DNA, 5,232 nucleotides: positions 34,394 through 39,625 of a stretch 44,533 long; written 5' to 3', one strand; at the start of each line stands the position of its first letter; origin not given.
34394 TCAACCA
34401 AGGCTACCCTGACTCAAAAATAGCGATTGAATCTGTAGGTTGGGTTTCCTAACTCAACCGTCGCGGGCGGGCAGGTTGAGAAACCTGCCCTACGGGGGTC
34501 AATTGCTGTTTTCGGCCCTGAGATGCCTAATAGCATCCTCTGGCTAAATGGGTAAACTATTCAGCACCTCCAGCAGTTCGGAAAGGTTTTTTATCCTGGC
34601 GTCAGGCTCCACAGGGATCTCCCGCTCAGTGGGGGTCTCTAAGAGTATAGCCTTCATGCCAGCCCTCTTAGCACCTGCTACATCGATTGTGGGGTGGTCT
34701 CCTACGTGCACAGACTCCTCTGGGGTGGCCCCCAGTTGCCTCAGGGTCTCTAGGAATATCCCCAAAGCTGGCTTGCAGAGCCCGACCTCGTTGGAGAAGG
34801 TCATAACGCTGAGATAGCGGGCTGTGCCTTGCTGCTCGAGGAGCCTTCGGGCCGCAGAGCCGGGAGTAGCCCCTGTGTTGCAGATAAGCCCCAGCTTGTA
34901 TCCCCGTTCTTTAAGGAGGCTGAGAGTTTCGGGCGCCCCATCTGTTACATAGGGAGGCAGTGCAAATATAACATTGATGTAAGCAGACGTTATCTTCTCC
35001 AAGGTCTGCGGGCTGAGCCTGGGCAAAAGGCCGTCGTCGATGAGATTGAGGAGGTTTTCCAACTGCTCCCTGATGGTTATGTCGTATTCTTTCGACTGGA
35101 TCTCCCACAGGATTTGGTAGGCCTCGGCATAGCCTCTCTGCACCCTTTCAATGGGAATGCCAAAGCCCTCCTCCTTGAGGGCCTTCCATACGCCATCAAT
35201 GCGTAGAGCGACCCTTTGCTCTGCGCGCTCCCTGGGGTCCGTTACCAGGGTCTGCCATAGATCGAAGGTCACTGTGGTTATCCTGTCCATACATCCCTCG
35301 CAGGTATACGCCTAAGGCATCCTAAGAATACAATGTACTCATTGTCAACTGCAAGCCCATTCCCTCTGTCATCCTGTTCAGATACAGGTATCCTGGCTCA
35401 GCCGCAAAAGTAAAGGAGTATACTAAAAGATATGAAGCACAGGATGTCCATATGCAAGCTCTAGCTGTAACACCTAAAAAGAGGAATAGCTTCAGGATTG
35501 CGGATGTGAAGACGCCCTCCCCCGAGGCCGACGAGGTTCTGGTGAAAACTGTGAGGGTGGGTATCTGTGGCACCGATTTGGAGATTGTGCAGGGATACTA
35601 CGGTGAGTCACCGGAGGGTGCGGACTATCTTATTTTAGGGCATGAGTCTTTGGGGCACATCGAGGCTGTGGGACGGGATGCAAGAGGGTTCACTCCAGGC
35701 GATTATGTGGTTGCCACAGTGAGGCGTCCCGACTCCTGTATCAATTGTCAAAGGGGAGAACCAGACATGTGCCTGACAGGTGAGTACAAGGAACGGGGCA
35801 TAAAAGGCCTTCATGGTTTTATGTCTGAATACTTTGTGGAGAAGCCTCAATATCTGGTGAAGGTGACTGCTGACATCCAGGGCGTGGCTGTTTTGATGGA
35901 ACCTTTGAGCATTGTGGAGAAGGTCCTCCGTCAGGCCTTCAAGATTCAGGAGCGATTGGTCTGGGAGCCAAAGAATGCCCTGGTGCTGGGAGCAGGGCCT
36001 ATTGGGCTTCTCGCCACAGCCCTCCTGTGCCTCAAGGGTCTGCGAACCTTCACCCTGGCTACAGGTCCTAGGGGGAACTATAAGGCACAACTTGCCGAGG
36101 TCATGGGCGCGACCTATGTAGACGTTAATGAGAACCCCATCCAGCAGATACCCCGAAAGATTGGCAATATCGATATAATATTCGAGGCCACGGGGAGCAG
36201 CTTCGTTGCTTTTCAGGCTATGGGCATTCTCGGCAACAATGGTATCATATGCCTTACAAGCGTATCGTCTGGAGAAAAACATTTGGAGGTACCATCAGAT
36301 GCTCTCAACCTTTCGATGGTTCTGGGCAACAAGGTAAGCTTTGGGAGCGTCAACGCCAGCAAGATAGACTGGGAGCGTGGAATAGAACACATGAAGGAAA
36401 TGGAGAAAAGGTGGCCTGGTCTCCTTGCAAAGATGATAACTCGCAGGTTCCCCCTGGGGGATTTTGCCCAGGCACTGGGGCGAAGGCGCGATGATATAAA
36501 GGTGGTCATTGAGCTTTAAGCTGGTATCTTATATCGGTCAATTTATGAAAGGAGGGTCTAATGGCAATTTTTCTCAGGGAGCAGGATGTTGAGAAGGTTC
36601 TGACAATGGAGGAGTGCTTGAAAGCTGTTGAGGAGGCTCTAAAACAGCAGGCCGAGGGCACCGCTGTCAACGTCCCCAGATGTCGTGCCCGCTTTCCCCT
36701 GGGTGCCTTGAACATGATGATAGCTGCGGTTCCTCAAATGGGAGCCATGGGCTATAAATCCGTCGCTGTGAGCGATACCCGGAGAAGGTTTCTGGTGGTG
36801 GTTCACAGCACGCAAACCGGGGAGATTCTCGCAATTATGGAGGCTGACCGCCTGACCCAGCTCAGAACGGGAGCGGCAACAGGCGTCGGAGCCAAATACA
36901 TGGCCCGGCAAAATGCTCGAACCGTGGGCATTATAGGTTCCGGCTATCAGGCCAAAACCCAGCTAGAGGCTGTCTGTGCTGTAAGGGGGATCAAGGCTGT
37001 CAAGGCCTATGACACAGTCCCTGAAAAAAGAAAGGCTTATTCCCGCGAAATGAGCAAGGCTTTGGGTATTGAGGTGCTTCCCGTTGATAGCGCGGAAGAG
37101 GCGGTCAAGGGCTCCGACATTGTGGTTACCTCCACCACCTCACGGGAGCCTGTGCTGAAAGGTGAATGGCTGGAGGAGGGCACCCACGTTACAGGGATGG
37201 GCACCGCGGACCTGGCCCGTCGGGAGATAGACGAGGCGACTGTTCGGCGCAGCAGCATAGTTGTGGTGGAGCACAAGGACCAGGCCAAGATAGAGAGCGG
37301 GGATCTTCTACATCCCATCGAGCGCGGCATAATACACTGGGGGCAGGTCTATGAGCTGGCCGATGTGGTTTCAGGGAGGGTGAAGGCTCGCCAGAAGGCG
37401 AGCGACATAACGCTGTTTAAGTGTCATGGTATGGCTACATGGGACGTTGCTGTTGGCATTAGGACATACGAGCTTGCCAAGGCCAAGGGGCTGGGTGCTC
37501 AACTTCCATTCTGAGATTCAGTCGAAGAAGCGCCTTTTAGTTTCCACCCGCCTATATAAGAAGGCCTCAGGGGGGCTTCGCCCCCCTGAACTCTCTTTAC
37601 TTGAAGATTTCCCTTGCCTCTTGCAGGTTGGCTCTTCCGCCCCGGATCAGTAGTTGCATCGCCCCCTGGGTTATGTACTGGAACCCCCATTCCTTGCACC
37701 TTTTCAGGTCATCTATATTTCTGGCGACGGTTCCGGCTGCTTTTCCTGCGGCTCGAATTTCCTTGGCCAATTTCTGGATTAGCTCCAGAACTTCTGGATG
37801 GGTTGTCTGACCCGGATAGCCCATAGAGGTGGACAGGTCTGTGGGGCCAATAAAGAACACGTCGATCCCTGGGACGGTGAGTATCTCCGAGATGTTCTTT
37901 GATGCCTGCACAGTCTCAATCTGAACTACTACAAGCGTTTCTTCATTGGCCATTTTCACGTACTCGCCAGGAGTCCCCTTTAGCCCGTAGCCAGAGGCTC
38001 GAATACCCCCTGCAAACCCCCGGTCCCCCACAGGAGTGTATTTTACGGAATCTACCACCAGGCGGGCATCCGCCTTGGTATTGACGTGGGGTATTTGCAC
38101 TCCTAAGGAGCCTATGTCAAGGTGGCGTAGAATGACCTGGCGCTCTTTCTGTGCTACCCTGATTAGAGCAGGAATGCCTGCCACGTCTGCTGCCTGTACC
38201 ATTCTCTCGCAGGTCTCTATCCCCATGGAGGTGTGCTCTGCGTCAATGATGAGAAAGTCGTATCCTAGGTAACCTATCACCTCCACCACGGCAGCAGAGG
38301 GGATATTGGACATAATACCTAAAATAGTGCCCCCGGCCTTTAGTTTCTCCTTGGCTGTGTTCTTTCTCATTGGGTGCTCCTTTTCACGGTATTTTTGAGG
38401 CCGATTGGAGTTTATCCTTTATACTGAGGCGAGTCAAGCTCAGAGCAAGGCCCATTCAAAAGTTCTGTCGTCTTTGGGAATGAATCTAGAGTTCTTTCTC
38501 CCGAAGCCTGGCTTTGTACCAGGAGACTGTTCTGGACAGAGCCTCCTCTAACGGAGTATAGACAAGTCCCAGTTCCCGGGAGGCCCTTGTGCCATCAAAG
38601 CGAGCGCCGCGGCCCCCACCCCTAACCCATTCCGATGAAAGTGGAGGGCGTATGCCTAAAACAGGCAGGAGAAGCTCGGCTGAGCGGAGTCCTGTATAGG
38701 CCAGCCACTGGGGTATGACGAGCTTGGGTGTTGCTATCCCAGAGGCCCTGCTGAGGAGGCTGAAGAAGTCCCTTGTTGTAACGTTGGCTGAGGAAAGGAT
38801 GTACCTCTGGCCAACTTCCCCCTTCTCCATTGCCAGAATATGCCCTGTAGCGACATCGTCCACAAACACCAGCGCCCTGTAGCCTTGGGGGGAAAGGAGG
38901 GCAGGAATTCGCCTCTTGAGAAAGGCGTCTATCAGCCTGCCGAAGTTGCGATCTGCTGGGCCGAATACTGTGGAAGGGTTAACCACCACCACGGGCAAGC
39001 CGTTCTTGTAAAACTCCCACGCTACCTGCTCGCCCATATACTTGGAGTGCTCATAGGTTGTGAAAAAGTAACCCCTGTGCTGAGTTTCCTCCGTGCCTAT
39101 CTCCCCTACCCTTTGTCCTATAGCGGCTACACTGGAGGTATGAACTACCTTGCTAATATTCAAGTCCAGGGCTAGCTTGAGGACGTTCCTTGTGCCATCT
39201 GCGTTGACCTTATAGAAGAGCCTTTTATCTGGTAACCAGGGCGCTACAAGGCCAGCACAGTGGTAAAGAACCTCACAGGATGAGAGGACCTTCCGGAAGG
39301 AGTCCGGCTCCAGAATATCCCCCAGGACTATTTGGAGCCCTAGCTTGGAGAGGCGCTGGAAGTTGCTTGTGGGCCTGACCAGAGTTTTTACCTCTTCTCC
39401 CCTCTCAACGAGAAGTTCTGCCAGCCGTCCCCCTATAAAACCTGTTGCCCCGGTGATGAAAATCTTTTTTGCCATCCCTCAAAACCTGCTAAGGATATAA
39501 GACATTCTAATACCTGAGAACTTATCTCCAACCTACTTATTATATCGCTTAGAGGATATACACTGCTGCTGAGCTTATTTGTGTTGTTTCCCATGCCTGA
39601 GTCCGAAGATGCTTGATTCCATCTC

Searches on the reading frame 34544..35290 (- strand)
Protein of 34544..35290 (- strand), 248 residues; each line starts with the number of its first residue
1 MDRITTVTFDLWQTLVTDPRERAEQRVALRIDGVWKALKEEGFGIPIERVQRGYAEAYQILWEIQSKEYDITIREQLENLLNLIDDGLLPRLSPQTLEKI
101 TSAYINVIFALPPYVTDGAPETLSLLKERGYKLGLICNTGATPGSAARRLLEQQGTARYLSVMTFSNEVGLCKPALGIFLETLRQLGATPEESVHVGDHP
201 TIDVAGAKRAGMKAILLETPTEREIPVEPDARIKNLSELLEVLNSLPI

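Call 9: search_protein_families(library=pfam, proteins=[window:34544-35290:-], max_evalue=0.001)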
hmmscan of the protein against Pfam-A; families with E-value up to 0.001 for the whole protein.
window:34544-35290:- (248 aa): 3 families
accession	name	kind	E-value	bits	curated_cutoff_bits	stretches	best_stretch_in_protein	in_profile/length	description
PF00702.32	Hydrolase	-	4.9e-20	73.2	26.4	1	4-211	1-191/191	haloacid dehalogenase-like hydrolase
PF13419.12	HAD_2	-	4.4e-17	63.2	23.8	1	69-216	29-177/178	Haloacid dehalogenase-like hydrolase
PF13242.12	Hydrolase_like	-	6.9e-10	39.1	22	1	173-238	4-74/75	HAD-hyrolase-like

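Call 48: search_protein_families(library=ncbifam, proteins=[window:34544-35290:-], max_evalue=0.00001)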
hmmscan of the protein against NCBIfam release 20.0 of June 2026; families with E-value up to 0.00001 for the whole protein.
window:34544-35290:- (248 aa): 23 families
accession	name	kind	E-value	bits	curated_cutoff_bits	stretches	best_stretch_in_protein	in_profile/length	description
TIGR02253.1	CTE7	subfamily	5e-25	88.6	169.75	1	4-240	2-221/221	TIGR02253 family HAD-type hydrolase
TIGR02252.1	DREG-2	subfamily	6.8e-20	71.7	155.2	1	44-216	32-203/203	HAD hydrolase, REG-2-like, family IA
NF053830.1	RUBPPhHalo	equivalog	2e-15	57.1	330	1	115-242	104-233/234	ribulose-1,5-bisphosphate 5-phosphatase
TIGR02254.1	YjjG_YfnB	equivalog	4.4e-15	55.8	159.9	1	114-243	97-223/223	YjjG family noncanonical pyrimidine nucleotidase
NF006976.0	PRK09449.1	equivalog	2.2e-13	50.3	183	1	99-244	81-223/225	pyrimidine 5'-nucleotidase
TIGR01454.1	AHBA_synth_RP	hypoth_equivalog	3.8e-13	49.5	246.65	1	115-243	76-203/205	AHBA synthesis associated protein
TIGR01449.2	PGP_bact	equivalog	2.1e-11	43.8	180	1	115-219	86-186/213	phosphoglycolate phosphatase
TIGR01428.1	HAD_type_II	equivalog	3.4e-10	40.3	125.4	1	6-218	3-191/197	haloacid dehalogenase type II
NF009804.0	PRK13288.1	equivalog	4.6e-10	39.3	218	1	119-244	87-211/215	pyrophosphatase PpaX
TIGR01458.1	HAD-SF-IIA-hyp3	hypoth_equivalog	4.2e-09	36.1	175.95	1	170-241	176-252/257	TIGR01458 family HAD-type hydrolase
TIGR01662.1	HAD-SF-IIIA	subfamily_domain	4.9e-09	36.4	44.6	1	115-218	26-139/141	HAD-IIIA family hydrolase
NF009695.0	PRK13222.1-2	equivalog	8e-09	35.3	225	1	117-244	97-223/226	phosphoglycolate phosphatase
TIGR01549.1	HAD-SF-IA-v1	subfamily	2.7e-08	34.4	23.3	0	129-211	75-149/149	HAD-IA family hydrolase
TIGR01460.1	HAD-SF-IIA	subfamily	4.1e-08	33.3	100.15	1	172-219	196-245/246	HAD-IIA family hydrolase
NF008018.0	PRK10748.1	equivalog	5.9e-08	32.2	225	1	121-233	120-222/238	5-amino-6-(5-phospho-D-ribitylamino)uracil phosphatase YigB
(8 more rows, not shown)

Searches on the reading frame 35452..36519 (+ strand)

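Call 9: search_protein_families(library=pfam, proteins=[window:35452-36519:+], max_evalue=0.001)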
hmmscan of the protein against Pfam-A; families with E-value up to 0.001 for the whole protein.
window:35452-36519:+ (355 aa): 4 families
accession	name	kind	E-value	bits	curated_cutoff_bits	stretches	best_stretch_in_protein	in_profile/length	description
PF16912.11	Glu_dehyd_C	-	9.4e-59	198.9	34.9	1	145-355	3-211/211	Glucose dehydrogenase C-terminus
PF08240.17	ADH_N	-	6.5e-22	78.2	23.5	1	26-138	2-102/104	Alcohol dehydrogenase GroES-like domain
PF00107.32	ADH_zinc_N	-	3.8e-06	27.3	31.8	1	183-314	1-127/129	Zinc-binding dehydrogenase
PF01488.26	Shikimate_DH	-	6.1e-05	23.6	24.3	1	171-251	10-87/138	Shikimate / quinate 5-dehydrogenase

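Call 48: search_protein_families(library=ncbifam, proteins=[window:35452-36519:+], max_evalue=0.00001)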
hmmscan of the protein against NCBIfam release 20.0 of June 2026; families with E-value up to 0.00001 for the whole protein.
window:35452-36519:+ (355 aa): 19 families
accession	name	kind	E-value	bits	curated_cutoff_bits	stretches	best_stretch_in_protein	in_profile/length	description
NF041097.1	keto_inos_dh_IolM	equivalog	2e-26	92.6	450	1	10-346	36-378/389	scyllo-inosose 3-dehydrogenase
NF003808.0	PRK05396.1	equivalog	4.2e-26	91.6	380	1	1-343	1-326/341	L-threonine 3-dehydrogenase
NF041172.1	AcrlCoa_red_Thmprot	equivalog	4.1e-25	88.4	500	1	1-266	1-252/334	acryloyl-CoA reductase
NF010344.0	PRK13771.1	subfamily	4.2e-25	88.4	349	1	1-262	1-247/334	putative alcohol dehydrogenase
TIGR00692.1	tdh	equivalog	1.4e-24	86.8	458.35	1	13-341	10-324/340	L-threonine 3-dehydrogenase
NF007489.0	PRK10083.1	equivalog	1.8e-19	69.9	376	1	9-273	7-262/339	Zn-dependent oxidoreductase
TIGR03451.1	mycoS_dep_FDH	equivalog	1.1e-17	64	512.9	1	6-111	6-108/358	S-(hydroxymethyl)mycothiol dehydrogenase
NF007642.0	PRK10309.1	equivalog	2.7e-17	63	550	1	12-269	10-259/347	galactitol-1-phosphate 5-dehydrogenase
TIGR03366.1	HpnZ_proposed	hypoth_equivalog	1.3e-16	60.7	328.1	1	23-281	2-264/315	putative phosphonate catabolism associated alcohol dehydrogenase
NF007375.0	PRK09880.1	equivalog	2.1e-16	59.6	469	1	25-267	26-263/344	L-idonate 5-dehydrogenase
TIGR03989.1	Rxyl_3153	subfamily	1e-15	57.9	440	1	5-111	5-109/370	NDMA-dependent alcohol dehydrogenase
NF006940.0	PRK09422.1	equivalog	1.4e-13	50.5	344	1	1-222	1-209/338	alcohol dehydrogenase AdhP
TIGR02818.1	adh_III_F_hyde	equivalog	1.5e-12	47.3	543.95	1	7-109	7-107/368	S-(hydroxymethyl)glutathione dehydrogenase/class III alcohol dehydrogenase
NF047908.1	AldhRedAhr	equivalog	5.1e-12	45.3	470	1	9-304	11-288/335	NADPH-dependent aldehyde reductase Ahr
TIGR03201.1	dearomat_had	equivalog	1.2e-11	44.4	338.65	1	17-186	14-180/349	6-hydroxycyclohex-1-ene-1-carbonyl-CoA dehydrogenase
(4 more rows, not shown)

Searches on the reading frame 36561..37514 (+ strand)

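Call 9: search_protein_families(library=pfam, proteins=[window:36561-37514:+], max_evalue=0.001)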
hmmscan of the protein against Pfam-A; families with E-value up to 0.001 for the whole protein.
window:36561-37514:+ (317 aa): 2 families
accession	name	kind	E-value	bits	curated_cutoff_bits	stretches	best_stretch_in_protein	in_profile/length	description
PF02423.21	OCD_Mu_crystall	-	4.3e-66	223.5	24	1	4-309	5-313/314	Ornithine cyclodeaminase/mu-crystallin family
PF01488.26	Shikimate_DH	-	1.5e-07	32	24.3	1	116-225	9-119/138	Shikimate / quinate 5-dehydrogenase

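Call 48: search_protein_families(library=ncbifam, proteins=[window:36561-37514:+], max_evalue=0.00001)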
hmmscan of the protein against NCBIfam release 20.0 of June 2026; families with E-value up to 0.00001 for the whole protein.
window:36561-37514:+ (317 aa): 13 families
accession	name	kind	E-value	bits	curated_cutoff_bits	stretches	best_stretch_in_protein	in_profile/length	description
NF006379.0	PRK08618.1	equivalog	3.3e-69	233.7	417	1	4-315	3-324/326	ornithine cyclodeaminase family protein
TIGR02371.1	ala_DH_arch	equivalog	9.1e-64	215.6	409.15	1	3-315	3-322/325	alanine dehydrogenase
NF005011.0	PRK06407.1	subfamily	2.3e-53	181.4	337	1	3-301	3-294/302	ornithine cyclodeaminase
NF004793.0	PRK06141.1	equivalog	1.4e-49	168.8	322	1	78-307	84-312/314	bifunctional Delta(1)-pyrroline-2-carboxylate/Delta(1)-piperideine-2-carboxylate reductase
NF006141.0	PRK08291.1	equivalog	6.8e-49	166.6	408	1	78-313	90-326/330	cyclodeaminase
NF045643.1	ImmsucRedBhcD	equivalog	7.2e-45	153.7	500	1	5-315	4-319/321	iminosuccinate reductase BhcD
TIGR02992.1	ectoine_eutC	equivalog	1.9e-43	148.8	471.65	1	77-313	86-323/326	ectoine utilization protein EutC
NF005296.0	PRK06823.1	equivalog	1.4e-36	126.1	438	1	78-300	86-307/315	ornithine cyclodeaminase family protein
NF005762.1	PRK07589.1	equivalog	9.4e-36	123.4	350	1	82-315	91-318/334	ornithine cyclodeaminase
NF005603.0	PRK07340.1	equivalog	8e-34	117.3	266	1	6-299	8-296/307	delta(1)-pyrroline-2-carboxylate reductase family protein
TIGR03944.1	dehyd_SbnB_fam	equivalog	8.1e-34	117.1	326.9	1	4-316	3-325/327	2,3-diaminopropionate biosynthesis protein SbnB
NF004848.0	PRK06199.1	subfamily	3.3e-31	108.7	362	1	77-315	113-370/379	tyramine oxidase subunit B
NF045512.1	PyrPipCarbRedLhpI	equivalog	9.4e-30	103.8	400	1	7-298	5-289/298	bifunctional Delta(1)-pyrroline-2-carboxylate/Delta(1)-piperideine-2-carboxylate reductase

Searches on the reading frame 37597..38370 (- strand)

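Call 9: search_protein_families(library=pfam, proteins=[window:37597-38370:-], max_evalue=0.001)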
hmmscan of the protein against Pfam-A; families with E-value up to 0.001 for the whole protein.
window:37597-38370:- (257 aa): 1 family
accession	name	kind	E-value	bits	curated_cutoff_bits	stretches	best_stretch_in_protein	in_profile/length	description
PF03328.21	HpcH_HpaI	-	1.1e-33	116.8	25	1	25-236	10-212/221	HpcH/HpaI aldolase/citrate lyase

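Call 48: search_protein_families(library=ncbifam, proteins=[window:37597-38370:-], max_evalue=0.00001)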
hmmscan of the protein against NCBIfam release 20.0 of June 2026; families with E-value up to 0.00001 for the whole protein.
window:37597-38370:- (257 aa): 4 families
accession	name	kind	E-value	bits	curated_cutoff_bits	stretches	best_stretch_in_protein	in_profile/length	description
TIGR02311.1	HpaI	equivalog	1e-49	169.3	368.8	1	4-249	1-244/249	4-hydroxy-2-oxoheptanedioate aldolase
NF007849.0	PRK10558.1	equivalog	1.3e-49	169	393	1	4-251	8-252/256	2-dehydro-3-deoxyglucarate aldolase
TIGR03239.1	GarL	equivalog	1.5e-47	162.3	406.75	1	5-251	2-245/249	2-dehydro-3-deoxyglucarate aldolase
NF007521.0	PRK10128.1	equivalog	2e-47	162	441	1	3-241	6-242/267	2-keto-3-deoxy-L-rhamnonate aldolase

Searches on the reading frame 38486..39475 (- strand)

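Call 18: search_protein_families(library=pfam, proteins=[window:38486-39475:-], max_evalue=0.01)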
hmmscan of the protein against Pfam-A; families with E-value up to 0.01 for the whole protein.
window:38486-39475:- (329 aa): 8 families
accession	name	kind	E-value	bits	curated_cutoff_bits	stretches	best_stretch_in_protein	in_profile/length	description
PF01370.27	Epimerase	-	3.9e-35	121.8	20.9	1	5-225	1-237/240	NAD dependent epimerase/dehydratase family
PF01073.25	3Beta_HSD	-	4.4e-27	95.3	22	1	7-218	2-231/280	3-beta hydroxysteroid dehydrogenase/isomerase family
PF07993.18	NAD_binding_4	-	1.6e-21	77.1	20.1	1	7-175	1-210/258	Male sterility protein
PF16363.11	GDP_Man_Dehyd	-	1.9e-16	60.9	27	1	6-240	1-261/332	GDP-mannose 4,6 dehydratase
PF13460.12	NAD_binding_10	-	1.3e-12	48.4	27.2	1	9-136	1-120/184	NAD(P)H-binding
PF05368.20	NmrA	-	6.1e-08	33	27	1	2-72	2-75/298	NmrA-like family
PF04321.23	RmlD_sub_bind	-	1.9e-07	30.9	27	1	4-188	2-169/287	RmlD substrate binding domain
PF02719.21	Polysacc_synt_2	-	6.4e-06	26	20.2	1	5-118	1-131/293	Polysaccharide biosynthesis protein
